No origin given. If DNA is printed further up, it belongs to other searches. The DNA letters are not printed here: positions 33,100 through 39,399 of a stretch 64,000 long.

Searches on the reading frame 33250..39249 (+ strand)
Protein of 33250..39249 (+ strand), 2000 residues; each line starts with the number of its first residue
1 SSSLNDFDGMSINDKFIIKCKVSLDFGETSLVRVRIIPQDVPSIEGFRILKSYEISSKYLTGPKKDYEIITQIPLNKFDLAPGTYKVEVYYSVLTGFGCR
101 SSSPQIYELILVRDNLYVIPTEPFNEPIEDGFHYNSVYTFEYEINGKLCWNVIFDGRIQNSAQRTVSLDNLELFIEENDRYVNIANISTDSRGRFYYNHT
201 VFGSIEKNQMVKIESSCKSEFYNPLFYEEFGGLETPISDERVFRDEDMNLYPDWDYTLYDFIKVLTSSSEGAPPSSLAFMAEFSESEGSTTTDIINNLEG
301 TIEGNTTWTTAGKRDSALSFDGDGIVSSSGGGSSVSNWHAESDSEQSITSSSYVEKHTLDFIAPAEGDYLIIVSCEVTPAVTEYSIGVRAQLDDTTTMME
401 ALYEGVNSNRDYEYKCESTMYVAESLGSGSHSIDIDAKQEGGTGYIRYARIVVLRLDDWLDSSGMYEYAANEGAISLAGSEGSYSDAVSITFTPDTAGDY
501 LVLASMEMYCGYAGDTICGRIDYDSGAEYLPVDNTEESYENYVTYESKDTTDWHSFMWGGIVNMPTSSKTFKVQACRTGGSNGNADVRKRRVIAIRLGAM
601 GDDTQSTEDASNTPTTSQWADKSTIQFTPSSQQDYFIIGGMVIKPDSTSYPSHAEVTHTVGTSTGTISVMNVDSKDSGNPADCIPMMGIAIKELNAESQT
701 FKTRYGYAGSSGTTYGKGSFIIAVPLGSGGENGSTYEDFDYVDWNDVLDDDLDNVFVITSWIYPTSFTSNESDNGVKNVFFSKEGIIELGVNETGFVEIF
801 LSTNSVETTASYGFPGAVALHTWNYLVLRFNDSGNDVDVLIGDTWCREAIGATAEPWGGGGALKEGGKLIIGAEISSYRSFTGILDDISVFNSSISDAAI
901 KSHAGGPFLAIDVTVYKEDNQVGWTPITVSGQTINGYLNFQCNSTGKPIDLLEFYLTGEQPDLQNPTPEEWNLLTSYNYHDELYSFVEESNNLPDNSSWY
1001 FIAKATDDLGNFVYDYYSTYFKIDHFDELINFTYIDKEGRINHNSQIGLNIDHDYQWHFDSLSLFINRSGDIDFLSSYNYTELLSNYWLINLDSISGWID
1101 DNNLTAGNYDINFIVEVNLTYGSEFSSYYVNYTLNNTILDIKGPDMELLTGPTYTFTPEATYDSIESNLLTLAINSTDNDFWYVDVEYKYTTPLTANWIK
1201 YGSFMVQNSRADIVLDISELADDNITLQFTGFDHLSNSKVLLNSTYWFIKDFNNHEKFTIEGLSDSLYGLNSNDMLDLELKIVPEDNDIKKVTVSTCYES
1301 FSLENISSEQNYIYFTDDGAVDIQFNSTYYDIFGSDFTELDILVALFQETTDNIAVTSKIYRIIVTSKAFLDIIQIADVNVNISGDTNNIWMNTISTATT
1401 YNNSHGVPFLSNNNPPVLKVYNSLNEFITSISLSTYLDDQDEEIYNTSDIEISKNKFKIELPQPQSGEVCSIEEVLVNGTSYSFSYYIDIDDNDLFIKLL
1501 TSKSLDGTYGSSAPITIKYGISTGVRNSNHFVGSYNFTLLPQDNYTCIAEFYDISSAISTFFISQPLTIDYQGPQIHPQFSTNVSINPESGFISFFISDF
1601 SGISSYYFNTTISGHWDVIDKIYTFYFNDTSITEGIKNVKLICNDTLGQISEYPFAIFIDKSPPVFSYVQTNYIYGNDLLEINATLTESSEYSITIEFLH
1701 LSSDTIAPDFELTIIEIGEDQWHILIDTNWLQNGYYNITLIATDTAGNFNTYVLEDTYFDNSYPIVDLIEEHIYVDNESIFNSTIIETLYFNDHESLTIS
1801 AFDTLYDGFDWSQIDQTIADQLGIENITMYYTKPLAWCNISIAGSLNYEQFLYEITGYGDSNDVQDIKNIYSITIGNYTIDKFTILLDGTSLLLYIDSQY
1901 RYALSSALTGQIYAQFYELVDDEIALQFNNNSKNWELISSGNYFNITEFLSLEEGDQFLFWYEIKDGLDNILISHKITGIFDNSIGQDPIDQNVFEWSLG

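Call 8: search_protein_families(library=pfam, proteins=[window:33250-39249:+], max_evalue=0.1)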
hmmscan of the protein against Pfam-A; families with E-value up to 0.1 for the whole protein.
window:33250-39249:+ (2000 aa): 3 families
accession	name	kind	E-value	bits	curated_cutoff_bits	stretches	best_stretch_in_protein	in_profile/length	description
PF13385.13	Laminin_G_3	-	5.5e-08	33.5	27.6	1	740-900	5-150/151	Concanavalin A-like lectin/glucanases superfamily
PF13750.12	Big_3_3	-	0.00024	21.2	27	1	1623-1758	3-146/157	Bacterial Ig-like domain (group 3)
PF19077.6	Big_13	-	0.019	15.9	27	0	1719-1751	61-92/102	Bacterial Ig-like domain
